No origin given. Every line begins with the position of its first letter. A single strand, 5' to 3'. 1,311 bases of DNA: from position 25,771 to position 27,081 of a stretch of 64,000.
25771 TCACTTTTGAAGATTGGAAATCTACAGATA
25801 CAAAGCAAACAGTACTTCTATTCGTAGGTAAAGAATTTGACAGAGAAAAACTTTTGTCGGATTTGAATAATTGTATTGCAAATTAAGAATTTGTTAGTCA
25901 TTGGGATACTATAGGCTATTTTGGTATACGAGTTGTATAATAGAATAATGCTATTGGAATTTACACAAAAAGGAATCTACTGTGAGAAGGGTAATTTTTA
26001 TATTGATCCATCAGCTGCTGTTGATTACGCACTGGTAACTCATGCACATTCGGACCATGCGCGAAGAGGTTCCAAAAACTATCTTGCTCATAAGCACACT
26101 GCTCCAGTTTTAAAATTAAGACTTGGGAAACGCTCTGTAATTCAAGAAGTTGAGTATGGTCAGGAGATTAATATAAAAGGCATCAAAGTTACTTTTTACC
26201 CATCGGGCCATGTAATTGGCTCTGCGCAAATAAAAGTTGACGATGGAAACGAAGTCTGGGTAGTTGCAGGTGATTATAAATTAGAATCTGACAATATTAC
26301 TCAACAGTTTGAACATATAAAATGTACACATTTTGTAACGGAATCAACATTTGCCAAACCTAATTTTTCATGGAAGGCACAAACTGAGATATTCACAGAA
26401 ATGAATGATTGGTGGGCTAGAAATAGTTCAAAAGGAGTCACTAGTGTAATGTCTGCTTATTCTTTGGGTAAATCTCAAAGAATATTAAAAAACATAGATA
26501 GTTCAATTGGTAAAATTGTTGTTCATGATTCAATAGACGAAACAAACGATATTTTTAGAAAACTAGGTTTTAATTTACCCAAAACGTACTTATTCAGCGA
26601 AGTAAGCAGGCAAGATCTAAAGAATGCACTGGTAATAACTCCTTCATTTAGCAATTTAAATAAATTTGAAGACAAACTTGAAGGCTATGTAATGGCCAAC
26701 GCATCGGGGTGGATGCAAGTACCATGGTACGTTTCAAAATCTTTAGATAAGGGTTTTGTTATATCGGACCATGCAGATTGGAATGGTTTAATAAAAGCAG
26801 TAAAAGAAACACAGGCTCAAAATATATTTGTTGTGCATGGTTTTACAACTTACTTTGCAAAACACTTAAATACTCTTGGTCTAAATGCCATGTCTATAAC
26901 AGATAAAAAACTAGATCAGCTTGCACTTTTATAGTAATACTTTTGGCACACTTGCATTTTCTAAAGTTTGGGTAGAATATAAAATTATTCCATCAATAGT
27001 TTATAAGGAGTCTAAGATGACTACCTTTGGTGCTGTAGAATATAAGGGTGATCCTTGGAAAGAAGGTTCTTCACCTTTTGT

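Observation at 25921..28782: Ligase-associated DNA-damage-response operon reduced to exonuclease and PdeM and split by three moron-like genes; PdeM lacks a canonical start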

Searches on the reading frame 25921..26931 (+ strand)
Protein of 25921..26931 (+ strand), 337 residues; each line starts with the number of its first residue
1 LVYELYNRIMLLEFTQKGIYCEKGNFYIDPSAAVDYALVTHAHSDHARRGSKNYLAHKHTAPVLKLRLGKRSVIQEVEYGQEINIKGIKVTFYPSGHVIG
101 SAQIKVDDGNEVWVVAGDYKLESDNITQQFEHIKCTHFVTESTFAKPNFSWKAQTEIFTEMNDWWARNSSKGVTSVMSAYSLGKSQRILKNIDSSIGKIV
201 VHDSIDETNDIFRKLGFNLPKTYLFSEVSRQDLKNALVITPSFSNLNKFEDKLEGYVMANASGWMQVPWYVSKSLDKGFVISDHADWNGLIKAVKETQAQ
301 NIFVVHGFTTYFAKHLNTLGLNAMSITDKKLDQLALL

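Call 7: search_protein_families(library=ncbifam, proteins=[window:25921-26931:+], max_evalue=0.01)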
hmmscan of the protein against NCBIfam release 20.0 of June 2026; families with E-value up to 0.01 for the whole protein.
window:25921-26931:+ (337 aa): 5 families
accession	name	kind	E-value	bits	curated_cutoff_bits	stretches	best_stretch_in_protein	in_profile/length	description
TIGR04122.1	Xnuc_lig_assoc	equivalog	2.4e-113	378.2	325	1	11-327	1-320/326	ligase-associated DNA damage response exonuclease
TIGR03675.1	arCOG00543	equivalog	1.2e-10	40.3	580.2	1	77-196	302-426/631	beta-CASP ribonuclease aCPSF1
NF045584.1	cas14_MBL_CASP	equivalog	5.1e-08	31.7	800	1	76-195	126-243/612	type VII CRISPR-associated protein Cas14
NF001911.0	PRK00685.1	equivalog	0.002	17.7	144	1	32-106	39-116/228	metal-dependent hydrolase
NF047419.1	RNase_J1_RnjA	exception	0.0051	15.6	820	0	67-163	105-202/549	ribonuclease J1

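Call 8: search_protein_families(library=pfam, proteins=[window:25921-26931:+], max_evalue=0.1)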
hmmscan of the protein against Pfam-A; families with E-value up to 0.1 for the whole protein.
window:25921-26931:+ (337 aa): 6 families
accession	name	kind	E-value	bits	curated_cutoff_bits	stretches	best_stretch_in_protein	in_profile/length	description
PF16661.11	Lactamase_B_6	-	0.00028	20.8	27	1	74-134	113-177/193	Metallo-beta-lactamase superfamily domain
PF12706.13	Lactamase_B_2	-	0.00038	20.6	27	1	32-135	29-159/200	Beta-lactamase superfamily domain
PF07521.17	RMMBL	-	0.0011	19.4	21.6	1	281-316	14-52/63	Zn-dependent metallo-hydrolase RNA specificity domain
PF00753.33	Lactamase_B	-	0.016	15.6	22.7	0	34-73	44-81/196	Metallo-beta-lactamase superfamily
PF02811.25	PHP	-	0.02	15.7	26.4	0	273-317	23-70/164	PHP domain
PF24908.1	Ig_SIBA-E_2nd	-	0.093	13.3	27.8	0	80-125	46-90/117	Integrin beta-like protein A-E, second Ig-like domain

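Call 17: search_protein_families(library=padloc, proteins=[window:25948-26931:+], max_evalue=1)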
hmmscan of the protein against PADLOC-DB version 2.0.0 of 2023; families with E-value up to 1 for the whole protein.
window:25948-26931:+ (328 aa): 0 families

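Call 19: find_related_loci(query=window:25948-26931:+, collection=genome_contigs, flank=10000)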
Query window:25948-26931:+ (328 aa) in genome_contigs; peptide patterns used: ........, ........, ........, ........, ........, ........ (x = any residue, [..] = any of these).
599 stretches matched a pattern (row limit reached: there are more); 579 encode a relative of the query (tblastn E <= 1e-3); the best 80 are kept; 80 distinct loci.
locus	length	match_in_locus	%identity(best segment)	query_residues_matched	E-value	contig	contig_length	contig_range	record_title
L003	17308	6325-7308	67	1-328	3e-156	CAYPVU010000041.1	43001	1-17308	MAG TPA_asm: uncultured Candidatus Saccharibacteria bacterium isolate binchicken_co23_219 genome assembly, contig: k141_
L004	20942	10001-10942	46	2-314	4e-97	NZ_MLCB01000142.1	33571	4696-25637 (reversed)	Planktotalea frisia strain SH6-1 PFRI_contig000142, whole genome shotgun sequence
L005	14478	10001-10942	45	2-314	1e-95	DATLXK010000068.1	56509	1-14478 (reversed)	MAG TPA_asm: Sphingobacteriaceae bacterium isolate SMAG_U13244 k141_250510, whole genome shotgun sequence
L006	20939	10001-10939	46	3-314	4e-95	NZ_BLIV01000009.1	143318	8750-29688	Roseobacter cerasinus strain AI77 sequence09, whole genome shotgun sequence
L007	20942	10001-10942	47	2-314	2e-94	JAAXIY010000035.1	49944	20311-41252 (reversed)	MAG: Rhodobacteraceae bacterium isolate SW22112_bin_29 NODE_278_length_49944_cov_27.533444, whole genome shotgun sequenc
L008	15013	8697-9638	47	5-317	9e-95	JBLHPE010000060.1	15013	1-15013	MAG: Ascidiaceihabitans sp. isolate 3300055726_10 Ga0535650_0006152, whole genome shotgun sequence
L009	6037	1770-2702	46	2-312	2e-94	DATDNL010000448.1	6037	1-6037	MAG TPA_asm: Flavisolibacter sp. isolate SMAG_U436 k141_1233852, whole genome shotgun sequence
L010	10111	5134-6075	46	2-314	2e-93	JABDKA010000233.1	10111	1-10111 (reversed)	MAG: Sulfitobacter sp. isolate SS_bin_37 k127_1128657, whole genome shotgun sequence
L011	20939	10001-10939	45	3-314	5e-93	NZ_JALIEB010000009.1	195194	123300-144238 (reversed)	Roseobacter sinensis strain WL0113 NODE_9_length_195194_cov_110.218279, whole genome shotgun sequence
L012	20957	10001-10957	44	2-317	1e-92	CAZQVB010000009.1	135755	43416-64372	MAG TPA_asm: uncultured Roseivirgaceae bacterium isolate SRP063590_co1_14 genome assembly, contig: NODE_115_length_13575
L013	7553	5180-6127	45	2-312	5e-93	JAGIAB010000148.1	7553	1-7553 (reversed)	MAG: Flavisolibacter sp. isolate BIN11 scaffold148_cov0, whole genome shotgun sequence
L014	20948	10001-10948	44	2-316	5e-91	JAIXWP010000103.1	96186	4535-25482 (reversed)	MAG: Flavobacteriales bacterium isolate D4_MAG_00021 pond_D4_MAG_00021_000000000087, whole genome shotgun sequence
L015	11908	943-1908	43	2-323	3e-91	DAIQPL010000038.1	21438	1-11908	MAG TPA_asm: Flavisolibacter sp. isolate CTOTU21646 NODE_576_length_21438_cov_6.247393, whole genome shotgun sequence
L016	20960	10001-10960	43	2-320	1e-90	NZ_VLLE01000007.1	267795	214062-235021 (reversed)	Lacibacter cauensis strain CGMCC 1.7271 IQ13DRAFT_scaffold00006.6, whole genome shotgun sequence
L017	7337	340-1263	43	2-308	1e-90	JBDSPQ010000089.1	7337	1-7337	MAG: Ginsengibacter sp. isolate cluster1_bin.467 k127_1437384, whole genome shotgun sequence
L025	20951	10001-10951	46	2-317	5e-88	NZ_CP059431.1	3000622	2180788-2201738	Flavobacterium sp. xlx-214 chromosome, complete genome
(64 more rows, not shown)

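Call 51: search_protein_families(library=ncbifam, proteins=[L025:10993-12576:+, L025:12580-15042:+, L025:15024-15686:+, L003:7311-9710:+], max_evalue=1e-10)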
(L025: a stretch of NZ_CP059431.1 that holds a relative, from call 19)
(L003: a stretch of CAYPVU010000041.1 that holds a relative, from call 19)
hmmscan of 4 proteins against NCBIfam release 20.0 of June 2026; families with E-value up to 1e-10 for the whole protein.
L025:10993-12576:+ (528 aa): 12 families
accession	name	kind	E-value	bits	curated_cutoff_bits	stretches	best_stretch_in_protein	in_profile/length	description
NF006701.0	PRK09247.1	equivalog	4.1e-204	679.5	543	1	3-527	1-535/540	ATP-dependent DNA ligase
TIGR04120.1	DNA_lig_bact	equivalog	5.7e-184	613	400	1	4-527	1-526/526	cisplatin damage response ATP-dependent DNA ligase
NF002868.0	PRK03180.1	equivalog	3.4e-61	207.5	641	1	119-527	95-506/509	ATP-dependent DNA ligase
NF041331.1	LigA_Halo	equivalog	6.8e-58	196.5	830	1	117-527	138-551/552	ATP-dependent DNA ligase LigA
TIGR00574.1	dnl1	superfamily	3e-50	171.4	217.8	1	141-526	99-525/527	ATP-dependent DNA ligase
TIGR02779.1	NHEJ_ligase_lig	equivalog_domain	8.7e-40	136.8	227.75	1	222-516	13-299/302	non-homologous end-joining DNA ligase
TIGR02776.1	NHEJ_ligase_prk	equivalog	3.1e-35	122.1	373.2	1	223-518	5-293/587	DNA ligase D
NF007210.0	PRK09632.1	equivalog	2.6e-33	115.3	989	1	213-518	485-778/781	ATP-dependent DNA ligase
NF004628.0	PRK05972.1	subfamily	1.4e-27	96.2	895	1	197-490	233-524/870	ATP-dependent DNA ligase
NF006078.0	PRK08224.1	equivalog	1.1e-26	93.6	296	1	213-395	14-193/350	ATP-dependent DNA ligase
NF007211.0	PRK09633.1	equivalog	6.4e-26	90.9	774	1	222-486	15-283/610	DNA ligase D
NF005796.0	PRK07636.1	subfamily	1.9e-21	76.4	337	1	223-400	18-183/275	ATP-dependent DNA ligase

L025:12580-15042:+ (821 aa): 12 families
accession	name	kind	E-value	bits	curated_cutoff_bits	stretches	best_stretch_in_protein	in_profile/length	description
TIGR04121.1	DEXH_lig_assoc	equivalog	0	1063.7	850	1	14-812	2-801/804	ligase-associated DNA damage response DEXH box helicase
NF010338.0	PRK13767.1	equivalog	4.6e-121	405.7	849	1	28-812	36-862/877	ATP-dependent helicase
NF007284.0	PRK09751.1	equivalog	8.9e-50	169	1496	2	17-207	21-227/1538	ATP-dependent helicase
TIGR03817.1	DECH_helic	hypoth_equivalog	6.2e-23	80.9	874.1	0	24-167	35-171/742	helicase/secretion neighborhood putative DEAH-box helicase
NF002654.0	PRK02362.1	equivalog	1.7e-17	63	887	1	41-205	40-189/739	ATP-dependent DNA helicase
NF002251.0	PRK01172.1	equivalog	4.2e-14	51.7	891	1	27-329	24-327/674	ATP-dependent DNA helicase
NF008394.0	PRK11192.1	equivalog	6e-13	48.4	507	1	30-395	30-381/441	ATP-dependent RNA helicase SrmB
NF001308.0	PRK00254.1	equivalog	2.1e-12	46.1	1216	0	39-209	38-191/720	ATP-dependent DNA helicase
NF041063.1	DpdF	equivalog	1.5e-11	43.7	550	0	263-355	381-470/813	protein DpdF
TIGR02621.3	cas3_GSU0051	exception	4.2e-11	42.4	400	0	21-148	9-122/854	type I-G CRISPR-associated helicase/endonuclease Cas3g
TIGR01587.1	cas3_core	equivalog_domain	4.5e-11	42.5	102.45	0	44-353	3-315/358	CRISPR-associated helicase Cas3'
NF040935.1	helicase_Hel308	equivalog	8.2e-11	40.7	1200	0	41-205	43-189/704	ATP-dependent DNA helicase Hel308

L025:15024-15686:+ (221 aa): 2 families
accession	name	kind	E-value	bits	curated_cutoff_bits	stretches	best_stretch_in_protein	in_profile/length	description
TIGR04123.1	P_estr_lig_assc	hypoth_equivalog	2.7e-59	200.1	150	1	15-215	2-202/207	ligase-associated DNA damage response endonuclease PdeM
TIGR00024.1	SbcD_rel_arch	hypoth_equivalog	4.9e-24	85.3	115.2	1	35-202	16-186/224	putative phosphoesterase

L003:7311-9710:+ (800 aa): 17 families
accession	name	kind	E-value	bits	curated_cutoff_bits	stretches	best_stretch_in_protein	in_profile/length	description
TIGR04121.1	DEXH_lig_assoc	equivalog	7.1e-269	893.9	850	1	9-799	3-799/804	ligase-associated DNA damage response DEXH box helicase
NF010338.0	PRK13767.1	equivalog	4.8e-122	408.9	849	1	24-798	38-859/877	ATP-dependent helicase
NF007284.0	PRK09751.1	equivalog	9.7e-49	165.6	1496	2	286-779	355-872/1538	ATP-dependent helicase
TIGR03817.1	DECH_helic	hypoth_equivalog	2.2e-22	79.1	874.1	1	19-359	36-381/742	helicase/secretion neighborhood putative DEAH-box helicase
NF002654.0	PRK02362.1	equivalog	4.8e-22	78.1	887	1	34-276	39-267/739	ATP-dependent DNA helicase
NF002251.0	PRK01172.1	equivalog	5.6e-20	71.1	891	1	3-281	4-265/674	ATP-dependent DNA helicase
TIGR01587.1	cas3_core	equivalog_domain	2.6e-18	66.3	102.45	1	37-352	2-324/358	CRISPR-associated helicase Cas3'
NF040935.1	helicase_Hel308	equivalog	1.8e-16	59.4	1200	1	34-272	42-267/704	ATP-dependent DNA helicase Hel308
TIGR01389.1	recQ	equivalog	2.4e-16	59.3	640.2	1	12-370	8-338/591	DNA helicase RecQ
NF001308.0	PRK00254.1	equivalog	3.8e-14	51.9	1216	1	32-266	37-252/720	ATP-dependent DNA helicase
TIGR00614.1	recQ_fam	subfamily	3.9e-14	52.3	219.8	1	12-350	6-320/470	RecQ family ATP-dependent DNA helicase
NF053631.1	RNA_helic_CshA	equivalog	3e-13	49.4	646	1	13-371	14-352/434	degradosome RNA helicase CshA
NF008394.0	PRK11192.1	equivalog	9.7e-13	47.7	507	1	13-383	18-376/441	ATP-dependent RNA helicase SrmB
NF041063.1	DpdF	equivalog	1.2e-12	47.3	550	1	34-350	158-472/813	protein DpdF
NF008744.0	PRK11776.1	equivalog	1.2e-11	43.9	524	1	31-402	38-388/460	ATP-dependent RNA helicase DbpA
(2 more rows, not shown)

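Call 74: search_solved_structures(query=window:25948-26931:+, max_evalue=0.001, show_alignments=1)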
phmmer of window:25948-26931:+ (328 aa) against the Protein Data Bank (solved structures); distinct sequences matched with E-value up to 0.001: 13.
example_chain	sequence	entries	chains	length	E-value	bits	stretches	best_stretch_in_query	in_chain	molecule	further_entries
2xr1_A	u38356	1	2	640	1.4e-06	30.9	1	77-192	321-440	CLEAVAGE AND POLYADENYLATION SPECIFICITY FACTOR 100 KD SUBUNIT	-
6i1d_A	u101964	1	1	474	2.3e-06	30.2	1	65-184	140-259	Endoribonuclease YSH1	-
7pks_k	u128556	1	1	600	0.0002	23.8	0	71-139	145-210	Integrator complex subunit 11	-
7cun_K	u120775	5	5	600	0.0002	23.8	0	71-139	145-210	Integrator complex subunit 11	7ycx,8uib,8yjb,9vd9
8r22_C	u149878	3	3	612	0.00021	23.7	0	71-139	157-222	Integrator complex subunit 11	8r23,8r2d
7bfp_B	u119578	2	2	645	0.00024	23.5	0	71-139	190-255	Integrator complex subunit 11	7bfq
2ycb_A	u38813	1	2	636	0.00026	23.4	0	47-138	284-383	CLEAVAGE AND POLYADENYLATION SPECIFICITY FACTOR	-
6q55_A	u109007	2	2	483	0.0003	23.2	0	65-135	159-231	Cleavage and Polyadenylation Specificity Factor 3 (CPSF3) | Cleavage and Polyadenylation Specificity Factor 3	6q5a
8rbz_k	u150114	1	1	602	0.00051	22.5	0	71-138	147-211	Integrator complex subunit 11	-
8rbx_k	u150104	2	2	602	0.00051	22.5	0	71-138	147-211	Integrator complex subunit 11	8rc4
2i7t_A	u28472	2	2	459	0.00077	21.9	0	65-185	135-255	Cleavage and polyadenylation specificity factor 73 kDa subunit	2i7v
6m8q_A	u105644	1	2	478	0.00088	21.7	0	65-185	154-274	Cleavage and polyadenylation specificity factor subunit 3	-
8t1q_A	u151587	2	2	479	0.00088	21.7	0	65-185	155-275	Cleavage and polyadenylation specificity factor subunit 3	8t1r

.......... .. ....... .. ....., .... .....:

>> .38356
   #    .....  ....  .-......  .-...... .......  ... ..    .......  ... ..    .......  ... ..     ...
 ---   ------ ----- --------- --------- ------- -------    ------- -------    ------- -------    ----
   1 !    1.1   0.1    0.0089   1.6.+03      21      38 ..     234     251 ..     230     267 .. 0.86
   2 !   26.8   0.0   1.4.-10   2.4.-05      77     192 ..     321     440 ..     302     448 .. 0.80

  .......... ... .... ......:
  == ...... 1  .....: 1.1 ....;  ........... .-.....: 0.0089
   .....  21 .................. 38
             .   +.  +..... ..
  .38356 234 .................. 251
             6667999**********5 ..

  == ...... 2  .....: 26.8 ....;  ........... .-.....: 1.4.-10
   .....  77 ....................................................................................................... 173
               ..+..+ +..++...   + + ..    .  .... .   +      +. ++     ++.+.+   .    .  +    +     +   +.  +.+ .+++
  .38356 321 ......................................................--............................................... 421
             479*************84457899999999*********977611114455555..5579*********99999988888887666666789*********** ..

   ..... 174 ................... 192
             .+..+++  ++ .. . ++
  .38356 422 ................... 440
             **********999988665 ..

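Call 95: list_cluster_members(proteins=[P0028, window:25948-26931:+, window:28339-28779:+, window:27017-27316:+, window:27425-27691:+])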
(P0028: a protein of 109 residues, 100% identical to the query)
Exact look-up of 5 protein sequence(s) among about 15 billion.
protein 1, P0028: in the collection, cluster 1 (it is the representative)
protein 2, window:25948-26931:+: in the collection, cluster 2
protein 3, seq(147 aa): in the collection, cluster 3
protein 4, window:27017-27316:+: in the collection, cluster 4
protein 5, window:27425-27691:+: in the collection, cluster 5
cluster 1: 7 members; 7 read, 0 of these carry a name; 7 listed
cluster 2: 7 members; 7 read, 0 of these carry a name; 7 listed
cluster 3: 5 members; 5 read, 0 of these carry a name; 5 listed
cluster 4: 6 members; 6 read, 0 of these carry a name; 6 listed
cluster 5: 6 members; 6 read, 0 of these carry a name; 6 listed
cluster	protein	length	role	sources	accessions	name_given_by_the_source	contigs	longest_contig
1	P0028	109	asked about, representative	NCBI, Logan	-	-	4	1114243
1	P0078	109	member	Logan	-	-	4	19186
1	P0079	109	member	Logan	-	-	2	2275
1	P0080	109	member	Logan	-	-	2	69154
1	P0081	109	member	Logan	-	-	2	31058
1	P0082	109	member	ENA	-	-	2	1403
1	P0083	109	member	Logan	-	-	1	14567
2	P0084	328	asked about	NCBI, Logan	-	-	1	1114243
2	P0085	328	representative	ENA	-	-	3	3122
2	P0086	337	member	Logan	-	-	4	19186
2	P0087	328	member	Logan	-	-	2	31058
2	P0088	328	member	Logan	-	-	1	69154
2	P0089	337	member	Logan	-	-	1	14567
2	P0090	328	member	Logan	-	-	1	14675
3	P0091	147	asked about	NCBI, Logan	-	-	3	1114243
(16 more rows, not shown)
